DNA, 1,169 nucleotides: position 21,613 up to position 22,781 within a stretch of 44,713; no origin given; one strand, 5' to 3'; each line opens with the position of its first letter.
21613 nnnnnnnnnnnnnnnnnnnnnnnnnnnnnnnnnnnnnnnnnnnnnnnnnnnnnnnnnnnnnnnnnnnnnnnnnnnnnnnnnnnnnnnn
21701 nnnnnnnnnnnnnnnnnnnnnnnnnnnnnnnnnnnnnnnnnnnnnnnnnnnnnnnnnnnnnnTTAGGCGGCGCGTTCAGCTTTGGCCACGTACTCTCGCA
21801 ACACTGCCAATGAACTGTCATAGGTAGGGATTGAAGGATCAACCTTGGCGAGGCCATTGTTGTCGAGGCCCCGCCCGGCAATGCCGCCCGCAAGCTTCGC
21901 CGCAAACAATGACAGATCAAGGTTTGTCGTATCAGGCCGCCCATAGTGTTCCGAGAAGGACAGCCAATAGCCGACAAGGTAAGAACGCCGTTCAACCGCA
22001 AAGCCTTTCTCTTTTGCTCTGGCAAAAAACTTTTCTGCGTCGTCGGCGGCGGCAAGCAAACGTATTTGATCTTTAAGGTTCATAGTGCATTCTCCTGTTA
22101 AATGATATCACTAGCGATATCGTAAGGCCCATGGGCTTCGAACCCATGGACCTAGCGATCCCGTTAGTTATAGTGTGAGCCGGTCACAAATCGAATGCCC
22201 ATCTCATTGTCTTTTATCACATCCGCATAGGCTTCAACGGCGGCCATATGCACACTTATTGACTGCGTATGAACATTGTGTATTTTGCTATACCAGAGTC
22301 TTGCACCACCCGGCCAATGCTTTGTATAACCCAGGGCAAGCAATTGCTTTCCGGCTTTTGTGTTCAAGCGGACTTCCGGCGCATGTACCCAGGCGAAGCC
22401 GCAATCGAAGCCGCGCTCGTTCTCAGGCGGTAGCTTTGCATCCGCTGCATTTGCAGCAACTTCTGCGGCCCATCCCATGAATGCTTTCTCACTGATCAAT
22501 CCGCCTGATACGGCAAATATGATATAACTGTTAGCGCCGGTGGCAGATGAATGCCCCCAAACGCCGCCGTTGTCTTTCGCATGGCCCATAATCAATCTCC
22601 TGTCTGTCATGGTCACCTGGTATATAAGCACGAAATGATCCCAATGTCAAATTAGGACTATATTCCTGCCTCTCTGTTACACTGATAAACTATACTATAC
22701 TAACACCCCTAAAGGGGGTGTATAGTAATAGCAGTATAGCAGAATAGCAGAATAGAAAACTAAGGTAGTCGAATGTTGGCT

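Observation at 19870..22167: Three conserved intergenic cassettes: stop, hairpin, 18-bp quasi-palindrome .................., RBS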

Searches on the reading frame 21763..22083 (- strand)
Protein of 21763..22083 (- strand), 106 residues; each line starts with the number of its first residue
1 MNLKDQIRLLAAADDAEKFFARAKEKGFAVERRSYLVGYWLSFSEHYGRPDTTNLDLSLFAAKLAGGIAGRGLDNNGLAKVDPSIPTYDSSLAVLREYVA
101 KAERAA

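Call 12: search_protein_families(library=phrogs, proteins=[window:21763-22083:-], max_evalue=0.01)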
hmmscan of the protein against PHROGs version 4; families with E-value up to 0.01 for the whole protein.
window:21763-22083:- (106 aa): 0 families

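Call 13: search_protein_families(library=pfam, proteins=[window:21763-22083:-], max_evalue=0.01)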
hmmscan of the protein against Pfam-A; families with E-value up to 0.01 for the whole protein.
window:21763-22083:- (106 aa): 0 families

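Call 16: find_homologous_proteins(query=window:21763-22083:-)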
Query window:21763-22083:- (106 aa): 1 proteins with E <= 0.001 among 11 candidates.
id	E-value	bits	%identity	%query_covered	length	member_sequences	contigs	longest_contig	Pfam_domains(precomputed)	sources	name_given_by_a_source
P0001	4.8e-62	224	100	100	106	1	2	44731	-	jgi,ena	-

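Call 18: find_encoding_contigs(protein=P0001, flank=10000)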
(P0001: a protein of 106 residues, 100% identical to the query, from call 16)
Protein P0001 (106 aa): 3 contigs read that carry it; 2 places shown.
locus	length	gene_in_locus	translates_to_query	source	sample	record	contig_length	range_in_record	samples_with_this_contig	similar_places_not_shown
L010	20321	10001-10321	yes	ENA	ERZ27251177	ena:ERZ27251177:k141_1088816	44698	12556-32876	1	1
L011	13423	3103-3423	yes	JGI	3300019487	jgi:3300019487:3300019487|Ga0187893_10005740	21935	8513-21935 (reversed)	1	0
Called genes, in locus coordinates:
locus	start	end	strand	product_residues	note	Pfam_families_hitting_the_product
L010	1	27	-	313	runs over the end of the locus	-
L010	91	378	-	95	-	-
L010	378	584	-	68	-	-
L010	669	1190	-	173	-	-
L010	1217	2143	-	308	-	PF19821:Phage_capsid_2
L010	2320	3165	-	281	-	-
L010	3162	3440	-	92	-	PF25181:Phage_Bbp19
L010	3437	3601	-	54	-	-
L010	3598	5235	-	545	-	PF12236:Head-tail_con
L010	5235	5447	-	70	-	-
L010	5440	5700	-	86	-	-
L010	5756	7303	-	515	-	PF03237:Terminase_6N, PF17289:Terminase_6C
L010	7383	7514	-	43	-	-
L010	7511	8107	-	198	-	PF03592:Terminase_2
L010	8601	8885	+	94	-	-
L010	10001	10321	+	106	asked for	-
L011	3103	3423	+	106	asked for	-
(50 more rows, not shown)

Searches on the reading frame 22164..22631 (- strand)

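Call 12: search_protein_families(library=phrogs, proteins=[window:22164-22631:-], max_evalue=0.01)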
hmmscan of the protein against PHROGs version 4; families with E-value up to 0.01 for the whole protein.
window:22164-22631:- (155 aa): 1 family
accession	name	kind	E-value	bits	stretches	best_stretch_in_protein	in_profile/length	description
phrog_22149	-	unknown function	2.6e-05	25.5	1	73-142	38-110/121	-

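Call 13: search_protein_families(library=pfam, proteins=[window:22164-22631:-], max_evalue=0.01)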
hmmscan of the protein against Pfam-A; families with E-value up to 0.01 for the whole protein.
window:22164-22631:- (155 aa): 0 families
